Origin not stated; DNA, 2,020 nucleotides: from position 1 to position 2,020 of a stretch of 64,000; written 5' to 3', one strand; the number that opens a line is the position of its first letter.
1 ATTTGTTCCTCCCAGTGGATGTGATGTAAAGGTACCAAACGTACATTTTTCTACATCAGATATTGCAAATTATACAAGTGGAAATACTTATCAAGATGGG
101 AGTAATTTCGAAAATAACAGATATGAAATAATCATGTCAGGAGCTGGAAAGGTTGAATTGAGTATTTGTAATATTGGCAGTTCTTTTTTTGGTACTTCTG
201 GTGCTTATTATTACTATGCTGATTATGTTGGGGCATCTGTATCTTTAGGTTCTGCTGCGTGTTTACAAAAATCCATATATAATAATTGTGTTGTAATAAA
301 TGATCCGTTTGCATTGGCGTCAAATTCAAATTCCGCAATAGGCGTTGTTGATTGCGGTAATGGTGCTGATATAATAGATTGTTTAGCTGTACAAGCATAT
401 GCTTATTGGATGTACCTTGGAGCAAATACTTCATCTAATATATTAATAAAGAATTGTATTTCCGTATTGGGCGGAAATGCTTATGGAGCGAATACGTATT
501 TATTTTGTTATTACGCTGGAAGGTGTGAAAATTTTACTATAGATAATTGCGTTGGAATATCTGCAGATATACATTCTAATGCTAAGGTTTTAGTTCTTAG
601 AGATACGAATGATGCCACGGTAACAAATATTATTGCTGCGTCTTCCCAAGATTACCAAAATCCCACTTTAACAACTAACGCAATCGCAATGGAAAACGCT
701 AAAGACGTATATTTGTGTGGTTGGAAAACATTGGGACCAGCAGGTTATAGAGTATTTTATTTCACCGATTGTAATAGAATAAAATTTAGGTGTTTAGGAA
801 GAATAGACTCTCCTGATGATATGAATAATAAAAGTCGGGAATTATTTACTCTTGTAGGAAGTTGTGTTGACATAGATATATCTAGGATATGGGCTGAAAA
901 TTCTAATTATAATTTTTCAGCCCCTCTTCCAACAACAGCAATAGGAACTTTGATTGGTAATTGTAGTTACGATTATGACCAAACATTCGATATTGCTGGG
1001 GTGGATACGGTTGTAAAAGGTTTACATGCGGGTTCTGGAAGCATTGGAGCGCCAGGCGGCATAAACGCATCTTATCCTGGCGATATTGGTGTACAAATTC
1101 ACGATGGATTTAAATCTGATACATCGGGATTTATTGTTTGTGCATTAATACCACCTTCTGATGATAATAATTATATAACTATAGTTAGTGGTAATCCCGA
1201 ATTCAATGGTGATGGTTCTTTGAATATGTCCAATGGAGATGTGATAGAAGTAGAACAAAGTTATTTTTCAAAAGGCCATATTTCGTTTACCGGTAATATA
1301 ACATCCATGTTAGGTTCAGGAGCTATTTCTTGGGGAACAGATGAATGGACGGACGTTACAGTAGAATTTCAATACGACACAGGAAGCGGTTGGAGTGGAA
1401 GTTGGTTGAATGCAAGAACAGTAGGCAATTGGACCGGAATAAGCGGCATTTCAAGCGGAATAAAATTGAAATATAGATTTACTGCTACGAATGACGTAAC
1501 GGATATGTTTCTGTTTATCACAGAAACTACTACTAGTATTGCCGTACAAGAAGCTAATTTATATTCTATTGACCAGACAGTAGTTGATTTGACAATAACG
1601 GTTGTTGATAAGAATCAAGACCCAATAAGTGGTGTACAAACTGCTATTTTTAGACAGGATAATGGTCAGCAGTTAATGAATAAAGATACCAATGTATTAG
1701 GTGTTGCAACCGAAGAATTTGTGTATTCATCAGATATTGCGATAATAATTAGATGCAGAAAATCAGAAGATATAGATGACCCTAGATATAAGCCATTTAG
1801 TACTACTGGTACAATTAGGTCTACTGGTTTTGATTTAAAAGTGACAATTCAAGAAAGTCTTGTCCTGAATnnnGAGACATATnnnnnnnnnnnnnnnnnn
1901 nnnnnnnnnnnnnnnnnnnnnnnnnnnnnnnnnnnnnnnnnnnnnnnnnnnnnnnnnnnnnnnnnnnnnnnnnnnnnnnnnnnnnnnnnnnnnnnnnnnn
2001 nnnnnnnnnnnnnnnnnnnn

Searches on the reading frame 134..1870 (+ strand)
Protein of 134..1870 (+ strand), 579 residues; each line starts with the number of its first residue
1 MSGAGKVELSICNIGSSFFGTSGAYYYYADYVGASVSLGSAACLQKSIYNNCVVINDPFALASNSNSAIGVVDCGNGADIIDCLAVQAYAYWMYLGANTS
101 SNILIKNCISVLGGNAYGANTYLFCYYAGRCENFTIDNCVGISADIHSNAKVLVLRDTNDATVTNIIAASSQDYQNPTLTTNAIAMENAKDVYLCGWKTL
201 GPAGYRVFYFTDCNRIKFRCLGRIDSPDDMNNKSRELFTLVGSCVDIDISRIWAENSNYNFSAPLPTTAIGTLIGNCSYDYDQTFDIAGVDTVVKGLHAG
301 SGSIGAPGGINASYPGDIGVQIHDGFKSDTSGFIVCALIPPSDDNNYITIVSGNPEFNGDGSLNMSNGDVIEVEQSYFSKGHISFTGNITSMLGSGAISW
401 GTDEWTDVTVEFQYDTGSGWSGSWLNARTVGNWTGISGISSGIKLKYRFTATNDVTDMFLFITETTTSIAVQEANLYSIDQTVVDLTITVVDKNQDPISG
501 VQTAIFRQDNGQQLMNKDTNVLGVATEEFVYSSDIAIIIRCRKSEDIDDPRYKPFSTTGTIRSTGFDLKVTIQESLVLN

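Call 20: search_protein_families(library=phrogs, proteins=[window:134-1870:+], max_evalue=0.001)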
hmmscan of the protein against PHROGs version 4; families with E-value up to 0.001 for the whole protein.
window:134-1870:+ (579 aa): 0 families

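Call 52: search_protein_families(library=pfam, alignment_id=A6, max_evalue=0.0001)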
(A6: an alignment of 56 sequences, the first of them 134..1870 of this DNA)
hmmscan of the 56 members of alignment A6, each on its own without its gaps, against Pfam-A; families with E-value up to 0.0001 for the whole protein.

A. member 1, window:134-1870:+ (579 aa): 0 families

B. families by the number of members that match (of 56 scanned): 16 families
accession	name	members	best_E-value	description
PF00805.28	Pentapeptide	3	2e-80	Pentapeptide repeats (8 copies)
PF13599.13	Pentapeptide_4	3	2e-28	Pentapeptide repeat region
PF13576.12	Pentapeptide_3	3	3.1e-26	Pentapeptide repeats (9 copies)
PF06841.18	Phage_T4_gp19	2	1e-12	T4-like virus tail tube protein gp19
PF25296.1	Decapeptide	2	9.3e-08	Decapeptide repeat region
PF10547.14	P22_AR_N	1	2.1e-48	P22_AR N-terminal domain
PF00176.29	SNF2-rel_dom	1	2e-32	SNF2-related domain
PF00271.37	Helicase_C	1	6.1e-14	Helicase conserved C-terminal domain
PF12322.14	T4_baseplate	1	1.6e-13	T4 bacteriophage base plate protein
PF02498.22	Bro-N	1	4.8e-12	BRO family, N-terminal domain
PF11373.13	DUF3175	1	1.1e-11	Protein of unknown function (DUF3175)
PF04984.19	Phage_sheath_1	1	4.1e-09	Phage tail sheath protein subtilisin-like domain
PF04965.19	GPW_gp25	1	7e-08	Baseplate wedge protein gp25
PF17482.7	Phage_sheath_1C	1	2e-07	Phage tail sheath C-terminal domain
PF23145.1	Zf_2nd_IFT121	1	5.3e-05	IFT121, second zinc finger domain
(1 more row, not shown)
